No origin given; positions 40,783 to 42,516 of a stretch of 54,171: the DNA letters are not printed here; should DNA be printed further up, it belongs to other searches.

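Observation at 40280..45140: TPP-riboswitch-controlled TonB receptor / SSS transporter / thiamine pyrophosphokinase operon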

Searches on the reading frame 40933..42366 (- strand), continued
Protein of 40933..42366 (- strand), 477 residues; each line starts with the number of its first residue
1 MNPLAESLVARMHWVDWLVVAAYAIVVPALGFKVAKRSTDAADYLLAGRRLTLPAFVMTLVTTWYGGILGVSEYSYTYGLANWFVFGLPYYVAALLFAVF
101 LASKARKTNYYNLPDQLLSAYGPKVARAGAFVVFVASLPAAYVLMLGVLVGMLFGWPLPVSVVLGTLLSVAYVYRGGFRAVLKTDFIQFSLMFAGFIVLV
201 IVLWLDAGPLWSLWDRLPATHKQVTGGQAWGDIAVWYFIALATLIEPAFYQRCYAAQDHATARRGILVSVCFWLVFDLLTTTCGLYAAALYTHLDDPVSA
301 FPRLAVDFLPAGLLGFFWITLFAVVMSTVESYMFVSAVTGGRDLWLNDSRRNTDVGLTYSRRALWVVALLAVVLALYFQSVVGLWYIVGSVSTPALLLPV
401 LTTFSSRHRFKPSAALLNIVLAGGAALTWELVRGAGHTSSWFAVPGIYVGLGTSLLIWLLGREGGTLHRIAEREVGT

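Call 38: search_dna_similar(query=window:40933-42366:-, collection=plasmids, mode=protein, max_evalue=1e-10, max_rows=25)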
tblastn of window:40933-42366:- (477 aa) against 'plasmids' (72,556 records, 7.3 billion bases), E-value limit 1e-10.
Records with a match: 17; places in all: 17; records where one place covers at least 80% of the query: 2.
Best place of each record, by identity: <60% 17.
By first word of the organism name: Haladaptatus 3; Vibrio 3; Streptomyces 2; Oceanisphaera 1; Clostridioides 1; Gemmobacter 1; Kitasatospora 1; Cytobacillus 1; Peribacillus 1; Haloterrigena 1; and 2 more.
By predicted mobility (MOB-suite, as given by PLSDB): non-mobilizable 17.
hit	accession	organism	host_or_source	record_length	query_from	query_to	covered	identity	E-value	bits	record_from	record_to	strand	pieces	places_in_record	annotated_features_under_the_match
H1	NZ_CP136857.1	Oceanisphaera sp. IT1-181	-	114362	12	423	86%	27.4%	1e-20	102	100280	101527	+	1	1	sodium:solute symporter family protein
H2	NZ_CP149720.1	Clostridioides difficile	-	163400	19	423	85%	22.8%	9e-12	76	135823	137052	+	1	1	sodium:solute symporter family protein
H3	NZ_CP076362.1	Gemmobacter fulvus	cell culture,Anabaena culture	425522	15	344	69%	27.9%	4e-16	89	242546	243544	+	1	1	hypothetical protein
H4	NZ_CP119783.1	Haladaptatus sp. YSMS36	cell culture,sediment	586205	15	345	69%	27.6%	2e-12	77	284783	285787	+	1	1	sodium:solute symporter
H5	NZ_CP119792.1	Haladaptatus sp. QDMS2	cell culture,sediment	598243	15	345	69%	27.6%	2e-12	77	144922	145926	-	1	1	sodium:solute symporter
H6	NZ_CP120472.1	Haladaptatus sp. DYSN1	cell culture,sediment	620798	15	345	69%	27.6%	2e-12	77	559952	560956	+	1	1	sodium:solute symporter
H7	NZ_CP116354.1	Streptomyces sp. HUAS 31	microorganism,rhizosphere soil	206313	6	354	73%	25.8%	7e-13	79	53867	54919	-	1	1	sodium:solute symporter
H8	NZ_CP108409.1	Kitasatospora sp. NBC_01300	-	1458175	15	356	72%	26.0%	5e-15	86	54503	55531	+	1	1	record has no annotation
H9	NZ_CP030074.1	Streptomyces cadmiisoli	Whole organism,soil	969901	15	354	71%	25.4%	2e-11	74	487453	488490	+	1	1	sodium:solute symporter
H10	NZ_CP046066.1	Vibrio sp. THAF191d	pure culture,Surface of a polyethylene ...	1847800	22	361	71%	25.1%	7e-13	79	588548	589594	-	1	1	none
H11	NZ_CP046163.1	Vibrio sp. THAF191c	pure culture,Surface of a polyethylene ...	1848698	22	361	71%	25.1%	7e-13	79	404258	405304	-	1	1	none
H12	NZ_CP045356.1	Vibrio sp. THAF64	pure culture,Surface of a sandy ...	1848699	22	361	71%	25.1%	7e-13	79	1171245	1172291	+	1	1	none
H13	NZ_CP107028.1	Cytobacillus firmus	whole organism,soil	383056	6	352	73%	23.6%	2e-12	77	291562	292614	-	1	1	sodium:solute symporter family protein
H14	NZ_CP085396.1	Peribacillus frigoritolerans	single cell,soil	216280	11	352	72%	23.1%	2e-14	84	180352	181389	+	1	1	sodium:solute symporter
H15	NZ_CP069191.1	Haloterrigena salifodinae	Salt Microbe,Salt Mine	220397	154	333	38%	34.2%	4e-11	73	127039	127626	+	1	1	sodium/solute symporter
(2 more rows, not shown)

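Call 43: get_annotated_region(hit=H4, flank=4000)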
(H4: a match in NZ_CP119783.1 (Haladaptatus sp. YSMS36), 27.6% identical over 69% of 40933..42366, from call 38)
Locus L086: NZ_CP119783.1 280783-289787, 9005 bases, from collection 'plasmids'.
description: Haladaptatus sp. YSMS36 plasmid unnamed1, complete sequence
organism: Haladaptatus sp. YSMS36 (NCBI taxid 3033384)
taxonomy: Archaea; Euryarchaeota; Halobacteria; Halobacteriales; Haladaptataceae; Haladaptatus; Haladaptatus sp. YSMS36
host: -; source: cell culture,sediment; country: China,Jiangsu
typing (MOB-suite, as given by PLSDB): non-mobilizable
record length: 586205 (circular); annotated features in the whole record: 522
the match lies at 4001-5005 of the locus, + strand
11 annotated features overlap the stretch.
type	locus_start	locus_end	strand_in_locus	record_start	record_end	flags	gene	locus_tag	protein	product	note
CDS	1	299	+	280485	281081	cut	-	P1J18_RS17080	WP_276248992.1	pyridoxamine 5'-phosphate oxidase family protein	-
CDS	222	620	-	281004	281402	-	tnpA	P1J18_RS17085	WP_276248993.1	IS200/IS605 family transposase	-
CDS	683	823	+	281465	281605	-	-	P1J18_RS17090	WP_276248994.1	hypothetical protein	-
CDS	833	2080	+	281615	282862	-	-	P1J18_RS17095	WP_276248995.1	transposase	-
CDS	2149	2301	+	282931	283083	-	-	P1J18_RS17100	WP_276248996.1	hypothetical protein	-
CDS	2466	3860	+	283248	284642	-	-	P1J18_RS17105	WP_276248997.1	APC family permease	-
CDS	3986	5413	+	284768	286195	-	-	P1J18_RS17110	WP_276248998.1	sodium:solute symporter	-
CDS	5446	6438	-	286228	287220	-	-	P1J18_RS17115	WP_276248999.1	NrpR regulatory domain-containing protein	-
CDS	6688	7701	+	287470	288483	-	speB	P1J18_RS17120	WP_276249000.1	agmatinase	GO:0008295 - spermidine biosynthetic process [Evidence IEA]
CDS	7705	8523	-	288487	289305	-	nadC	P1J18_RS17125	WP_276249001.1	carboxylating nicotinate-nucleotide diphosphorylase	GO:0019363 - pyridine nucleotide biosynthetic process [Evidence IEA]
CDS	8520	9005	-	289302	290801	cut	-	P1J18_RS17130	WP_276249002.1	FAD-dependent oxidoreductase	-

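Call 44: get_annotated_region(hit=H1, flank=4000)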
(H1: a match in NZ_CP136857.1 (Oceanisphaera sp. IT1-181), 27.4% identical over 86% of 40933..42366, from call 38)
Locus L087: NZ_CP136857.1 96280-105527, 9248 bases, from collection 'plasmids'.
description: Oceanisphaera sp. IT1-181 plasmid pA, complete sequence
organism: Oceanisphaera sp. IT1-181 (NCBI taxid 3081199)
taxonomy: Bacteria; Pseudomonadota; Gammaproteobacteria; Aeromonadales; Aeromonadaceae; Oceanisphaera; Oceanisphaera sp. IT1-181
host: -; source: -; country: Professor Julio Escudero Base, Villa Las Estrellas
typing (MOB-suite, as given by PLSDB): non-mobilizable
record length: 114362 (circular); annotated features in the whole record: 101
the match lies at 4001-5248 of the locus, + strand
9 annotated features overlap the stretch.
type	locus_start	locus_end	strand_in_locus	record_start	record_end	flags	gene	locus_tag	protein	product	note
CDS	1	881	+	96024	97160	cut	phnM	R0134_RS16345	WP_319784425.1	alpha-D-ribose 1-methylphosphonate 5-triphosphate diphosphatase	GO:0019700 - organic phosphonate catabolic process [Evidence IEA]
CDS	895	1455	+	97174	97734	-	phnN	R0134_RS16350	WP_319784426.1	ribose 1,5-bisphosphokinase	GO:0006015 - 5-phosphoribose 1-diphosphate biosynthetic process [Evidence IEA]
CDS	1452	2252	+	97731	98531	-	phnP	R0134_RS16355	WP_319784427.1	phosphonate metabolism protein PhnP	GO:0019700 - organic phosphonate catabolic process [Evidence IEA]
CDS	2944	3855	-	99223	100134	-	-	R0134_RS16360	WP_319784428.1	LysR family transcriptional regulator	-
CDS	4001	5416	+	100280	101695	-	-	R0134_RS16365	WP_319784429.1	sodium:solute symporter family protein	-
CDS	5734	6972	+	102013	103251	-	-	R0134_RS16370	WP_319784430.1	FAD-dependent oxidoreductase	-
CDS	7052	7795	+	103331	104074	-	-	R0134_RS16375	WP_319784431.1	hypothetical protein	-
CDS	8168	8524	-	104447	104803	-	-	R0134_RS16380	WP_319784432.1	RidA family protein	-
CDS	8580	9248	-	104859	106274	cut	-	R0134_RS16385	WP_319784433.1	NAD(P)/FAD-dependent oxidoreductase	-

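Call 45: get_annotated_region(hit=H3, flank=4000)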
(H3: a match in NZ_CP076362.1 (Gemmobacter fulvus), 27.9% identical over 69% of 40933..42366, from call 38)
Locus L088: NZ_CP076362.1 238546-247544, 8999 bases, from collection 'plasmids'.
description: Gemmobacter fulvus strain con5 plasmid p1, complete sequence
organism: Gemmobacter fulvus (NCBI taxid 2840474)
taxonomy: Bacteria; Pseudomonadota; Alphaproteobacteria; Rhodobacterales; Paracoccaceae; Gemmobacter; Gemmobacter fulvus
host: -; source: cell culture,Anabaena culture; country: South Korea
typing (MOB-suite, as given by PLSDB): non-mobilizable
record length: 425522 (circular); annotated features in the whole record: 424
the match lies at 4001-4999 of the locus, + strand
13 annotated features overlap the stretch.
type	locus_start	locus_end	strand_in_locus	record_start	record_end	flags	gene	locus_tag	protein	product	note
CDS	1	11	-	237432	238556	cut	-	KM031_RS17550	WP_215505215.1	aminotransferase class I/II-fold pyridoxal phosphate-dependent enzyme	GO:0009058 - biosynthetic process [Evidence IEA]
CDS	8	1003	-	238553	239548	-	bioB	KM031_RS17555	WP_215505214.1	biotin synthase BioB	GO:0009102 - biotin biosynthetic process [Evidence IEA]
CDS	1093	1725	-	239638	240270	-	-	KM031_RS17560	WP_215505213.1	GntR family transcriptional regulator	-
CDS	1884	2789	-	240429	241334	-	-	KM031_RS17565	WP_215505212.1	LysR family transcriptional regulator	GO:0006355 - regulation of DNA-templated transcription [Evidence IEA]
CDS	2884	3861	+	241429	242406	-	speB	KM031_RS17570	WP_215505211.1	agmatinase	GO:0008295 - spermidine biosynthetic process [Evidence IEA]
CDS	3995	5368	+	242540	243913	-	-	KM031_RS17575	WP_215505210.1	hypothetical protein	-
CDS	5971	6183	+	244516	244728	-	-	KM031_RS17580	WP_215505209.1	hypothetical protein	-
CDS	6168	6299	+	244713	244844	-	-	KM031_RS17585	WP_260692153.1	hypothetical protein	-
CDS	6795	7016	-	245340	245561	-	ccoS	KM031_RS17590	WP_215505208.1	cbb3-type cytochrome oxidase assembly protein CcoS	GO:0008535 - respiratory chain complex IV assembly [Evidence IEA]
CDS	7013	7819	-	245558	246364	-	-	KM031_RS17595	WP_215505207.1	DUF2189 domain-containing protein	-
CDS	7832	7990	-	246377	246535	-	-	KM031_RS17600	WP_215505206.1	hypothetical protein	-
CDS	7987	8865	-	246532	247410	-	ccoP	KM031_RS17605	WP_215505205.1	cytochrome-c oxidase, cbb3-type subunit III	-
CDS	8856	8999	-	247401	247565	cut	-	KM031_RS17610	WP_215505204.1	cbb3-type cytochrome c oxidase subunit 3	-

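Call 52: search_protein_families(library=pfam, proteins=[L049:3118-4422:+, L049:4419-5285:+, L049:5302-5994:+, L062:4241-4873:+, L062:5189-5938:+, L062:7370-9961:+, L071:5304-5963:+, L071:7469-8074:+, L041:1347-3020:+, L019:4592-5434:-], max_evalue=0.00001)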
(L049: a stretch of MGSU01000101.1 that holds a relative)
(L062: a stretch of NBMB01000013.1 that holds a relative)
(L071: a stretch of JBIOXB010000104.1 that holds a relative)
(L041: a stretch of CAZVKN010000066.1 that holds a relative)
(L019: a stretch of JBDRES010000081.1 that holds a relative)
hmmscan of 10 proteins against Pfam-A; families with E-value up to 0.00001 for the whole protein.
L049:3118-4422:+ (434 aa): 1 family
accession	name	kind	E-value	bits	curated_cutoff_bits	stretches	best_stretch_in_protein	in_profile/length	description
PF00905.27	Transpeptidase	-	2.2e-26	93.2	22.1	1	111-404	2-278/299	Penicillin binding protein transpeptidase domain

L049:4419-5285:+ (288 aa): 3 families
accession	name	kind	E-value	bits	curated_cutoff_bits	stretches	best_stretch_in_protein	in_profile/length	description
PF05099.18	TerB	-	1.7e-23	83.6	24.4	1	96-213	2-117/118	Tellurite resistance protein TerB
PF00226.36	DnaJ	-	4.7e-10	39.9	27.8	1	224-281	3-53/63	DnaJ domain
PF04391.17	DUF533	-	3.2e-06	27.3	29.6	0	32-137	29-111/178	Protein of unknown function (DUF533)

L049:5302-5994:+ (230 aa): 1 family
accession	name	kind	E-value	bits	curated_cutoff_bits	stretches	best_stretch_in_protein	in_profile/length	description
PF01351.25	RNase_HII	-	1.3e-41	143.2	25.8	1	31-220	1-196/199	Ribonuclease HII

L062:4241-4873:+ (210 aa): 0 families

L062:5189-5938:+ (249 aa): 1 family
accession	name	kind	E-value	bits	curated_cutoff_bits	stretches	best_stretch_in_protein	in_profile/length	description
PF01553.26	Acyltransferase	-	2.4e-27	95.7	23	1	61-187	2-132/132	Acyltransferase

L062:7370-9961:+ (863 aa): 5 families
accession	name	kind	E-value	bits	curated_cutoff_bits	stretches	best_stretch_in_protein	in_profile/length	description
PF02738.23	MoCoBD_1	-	6.5e-72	242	27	1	311-551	7-244/244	Molybdopterin cofactor-binding domain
PF20256.3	MoCoBD_2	-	7.6e-40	137.6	27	1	587-805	27-283/283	Molybdopterin cofactor-binding domain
PF01799.25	Fer2_2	-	1.3e-24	86.5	30.3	1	72-143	1-74/75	[2Fe-2S] binding domain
PF01315.27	Ald_Xan_dh_C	-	1e-23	84.2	31.3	1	184-291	2-110/110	Aldehyde oxidase and xanthine dehydrogenase, a/b hammerhead domain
PF00111.32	Fer2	-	2.4e-06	27.8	21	1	3-61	1-75/77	2Fe-2S iron-sulfur cluster binding domain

L071:5304-5963:+ (219 aa): 1 family
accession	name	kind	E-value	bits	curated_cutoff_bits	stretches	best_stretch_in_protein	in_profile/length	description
PF01712.25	dNK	-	1.1e-48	166.1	27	1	13-210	2-202/203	Deoxynucleoside kinase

L071:7469-8074:+ (201 aa): 4 families
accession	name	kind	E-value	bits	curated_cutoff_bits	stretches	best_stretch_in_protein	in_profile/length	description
PF12840.13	HTH_20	-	1.3e-12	47.9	27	1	21-69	1-51/51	Helix-turn-helix domain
PF01022.26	HTH_5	-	1.6e-07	31.5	22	1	23-67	1-46/47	Bacterial regulatory protein, arsR family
PF01978.25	TrmB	-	5.3e-06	26.6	25.6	1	34-73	20-59/68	Sugar-specific transcriptional regulator TrmB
PF12802.13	MarR_2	-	8.3e-06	26.3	27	0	35-72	17-56/61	MarR family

L041:1347-3020:+ (557 aa): 3 families
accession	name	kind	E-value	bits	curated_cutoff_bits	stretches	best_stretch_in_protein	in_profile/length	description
PF00749.27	tRNA-synt_1c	-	5.6e-104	347.9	23.4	1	27-335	2-313/314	tRNA synthetases class I (E and Q), catalytic domain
PF03950.23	tRNA-synt_1c_C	-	1.5e-31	108.9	23.9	1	338-438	1-91/91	tRNA synthetases class I (E and Q), anti-codon binding domain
PF20974.2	tRNA-synt_1c_C2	-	1.8e-22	80.2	23.9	1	455-528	1-69/69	tRNA synthetases class I (E and Q), anti-codon binding domain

L019:4592-5434:- (280 aa): 0 families

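Call 53: search_solved_structures(query=window:40933-42366:-, max_evalue=0.001)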
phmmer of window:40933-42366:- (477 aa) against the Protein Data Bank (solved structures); distinct sequences matched with E-value up to 0.001: 1.
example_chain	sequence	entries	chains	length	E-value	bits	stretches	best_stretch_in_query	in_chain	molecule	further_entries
9rws_A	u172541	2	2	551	2.5e-12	49.6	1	20-405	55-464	Solute carrier family 5 (High affinity choline transporter), member 7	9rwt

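Call 62: find_encoding_contigs(protein=P0011, flank=7000, max_places=1)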
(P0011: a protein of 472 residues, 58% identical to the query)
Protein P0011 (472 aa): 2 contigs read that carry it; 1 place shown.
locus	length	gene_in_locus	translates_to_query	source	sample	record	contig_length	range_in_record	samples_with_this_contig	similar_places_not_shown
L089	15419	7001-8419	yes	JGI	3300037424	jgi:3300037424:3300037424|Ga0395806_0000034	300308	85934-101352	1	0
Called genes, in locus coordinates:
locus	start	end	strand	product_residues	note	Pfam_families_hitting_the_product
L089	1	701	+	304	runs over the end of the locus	PF03781:FGE-sulfatase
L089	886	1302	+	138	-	PF08818:DUF1801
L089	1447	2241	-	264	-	PF00459:Inositol_P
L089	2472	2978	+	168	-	-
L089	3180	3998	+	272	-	PF10026:DUF2268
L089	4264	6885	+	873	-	PF13620:CarboxypepD_reg, PF13715:CarbopepD_reg_2, PF07715:Plug, PF00593:TonB_dep_Rec_b-barrel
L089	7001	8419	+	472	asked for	PF00474:SSF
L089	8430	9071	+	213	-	PF04263:TPK_catalytic, PF04265:TPK_B1_binding (weak)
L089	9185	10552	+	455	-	PF01546:Peptidase_M20, PF07687:M20_dimer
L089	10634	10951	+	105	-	PF01906:YbjQ_1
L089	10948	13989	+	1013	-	PF00082:Peptidase_S8, PF13585:CHU_C (faint), PF13860:FlgD_ig, PF18962:Por_Secre_tail (weak)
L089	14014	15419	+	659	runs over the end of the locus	PF02985:HEAT (faint), PF03130:HEAT_PBS (faint), PF13513:HEAT_EZ (faint), PF13646:HEAT_2, PF00160:Pro_isomerase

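Call 63: find_encoding_contigs(protein=P0010, flank=7000, max_places=1)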
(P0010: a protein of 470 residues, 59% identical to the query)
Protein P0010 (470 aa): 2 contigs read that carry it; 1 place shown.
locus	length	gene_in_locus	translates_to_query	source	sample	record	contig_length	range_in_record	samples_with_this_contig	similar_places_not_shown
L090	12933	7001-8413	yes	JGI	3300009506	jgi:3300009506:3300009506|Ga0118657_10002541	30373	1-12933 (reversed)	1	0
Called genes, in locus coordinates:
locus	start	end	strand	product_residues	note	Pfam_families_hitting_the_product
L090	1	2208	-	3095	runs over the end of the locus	PF22148:Fervidolysin_NPro-like, PF00082:Peptidase_S8, PF22544:HYDIN_VesB_CFA65-like_Ig, PF13964:Beta-prop_Calicin, PF24681:Kelch_KLHDC2_KLHL20_DRC7, PF24981:Beta-prop_ATRN-LZTR1, PF01344:Kelch_1, PF25210:Kelch_FKB95, +19 more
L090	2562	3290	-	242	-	PF00459:Inositol_P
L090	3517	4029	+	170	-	-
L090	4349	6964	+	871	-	PF13620:CarboxypepD_reg, PF13715:CarbopepD_reg_2, PF07715:Plug, PF00593:TonB_dep_Rec_b-barrel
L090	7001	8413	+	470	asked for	PF00474:SSF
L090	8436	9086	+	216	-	PF04263:TPK_catalytic, PF04265:TPK_B1_binding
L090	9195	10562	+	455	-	PF01546:Peptidase_M20, PF07687:M20_dimer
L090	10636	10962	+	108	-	PF01906:YbjQ_1, PF23025:YbjQ_2 (weak)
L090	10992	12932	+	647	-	?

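Call 64: find_encoding_contigs(protein=P0004, flank=7000, max_places=1)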
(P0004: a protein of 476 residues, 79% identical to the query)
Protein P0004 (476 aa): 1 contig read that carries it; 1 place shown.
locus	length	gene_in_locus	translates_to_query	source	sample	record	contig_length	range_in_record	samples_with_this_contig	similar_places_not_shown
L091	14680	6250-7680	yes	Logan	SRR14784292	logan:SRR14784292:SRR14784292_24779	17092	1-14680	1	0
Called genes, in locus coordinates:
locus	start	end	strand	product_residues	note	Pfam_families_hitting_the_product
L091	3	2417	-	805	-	?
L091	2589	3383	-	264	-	PF00459:Inositol_P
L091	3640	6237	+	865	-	PF13620:CarboxypepD_reg, PF13715:CarbopepD_reg_2, PF07715:Plug, PF00593:TonB_dep_Rec_b-barrel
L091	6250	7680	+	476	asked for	PF00474:SSF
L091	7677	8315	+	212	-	PF04263:TPK_catalytic, PF04265:TPK_B1_binding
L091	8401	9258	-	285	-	PF13505:OMP_b-brl (weak)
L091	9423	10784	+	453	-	PF01546:Peptidase_M20, PF07687:M20_dimer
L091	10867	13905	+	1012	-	PF00082:Peptidase_S8, PF13860:FlgD_ig (weak)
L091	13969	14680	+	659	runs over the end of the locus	PF13513:HEAT_EZ (faint), PF13646:HEAT_2 (weak), PF12717:Cnd1 (faint), PF00514:Arm (faint), PF02985:HEAT (faint), PF03130:HEAT_PBS (faint), PF13646:HEAT_2, PF00160:Pro_isomerase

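Call 69: search_protein_families(library=pfam, alignment_id=A5, max_evalue=0.00001)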
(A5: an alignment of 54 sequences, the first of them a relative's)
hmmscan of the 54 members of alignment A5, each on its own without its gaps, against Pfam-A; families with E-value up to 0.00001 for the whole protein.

A. member 1, L005:9418-9894:+ (158 aa): 2 families
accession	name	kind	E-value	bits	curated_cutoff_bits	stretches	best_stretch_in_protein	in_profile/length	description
PF03449.20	GreA_GreB_N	-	1.8e-23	82.9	24.5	1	5-72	1-68/71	Transcription elongation factor, N-terminal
PF01272.25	GreA_GreB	-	4e-23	81.6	26.9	1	82-156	2-76/77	Transcription elongation factor, GreA/GreB, C-term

B. families by the number of members that match (of 54 scanned): 18 families
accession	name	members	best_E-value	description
PF01272.25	GreA_GreB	14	1.4e-26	Transcription elongation factor, GreA/GreB, C-term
PF03449.20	GreA_GreB_N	14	9.3e-26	Transcription elongation factor, N-terminal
PF04263.21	TPK_catalytic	9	1.4e-29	Thiamin pyrophosphokinase, catalytic domain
PF04265.19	TPK_B1_binding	8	1.7e-13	Thiamin pyrophosphokinase, vitamin B1 binding domain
PF00557.29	Peptidase_M24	4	5.2e-34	Metallopeptidase family M24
PF13784.11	Fic_N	2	1e-25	Fic/DOC family N-terminal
PF02661.23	Fic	2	8.8e-22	Fic/DOC family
PF13646.12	HEAT_2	2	1.5e-18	HEAT repeats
PF01578.25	Cytochrom_C_asm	1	8.7e-35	Cytochrome C assembly protein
PF04306.18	DUF456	1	5.9e-33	Protein of unknown function (DUF456)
PF16327.10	CcmF_C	1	1.1e-27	Cytochrome c-type biogenesis protein CcmF C-terminal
PF13365.12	Trypsin_2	1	1.6e-18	Trypsin-like peptidase domain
PF08545.16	ACP_syn_III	1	1.9e-17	3-Oxoacyl-[acyl-carrier-protein (ACP)] synthase III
PF08541.16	ACP_syn_III_C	1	1.5e-12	3-Oxoacyl-[acyl-carrier-protein (ACP)] synthase III C terminal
PF07719.23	TPR_2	1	9.3e-07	Tetratricopeptide repeat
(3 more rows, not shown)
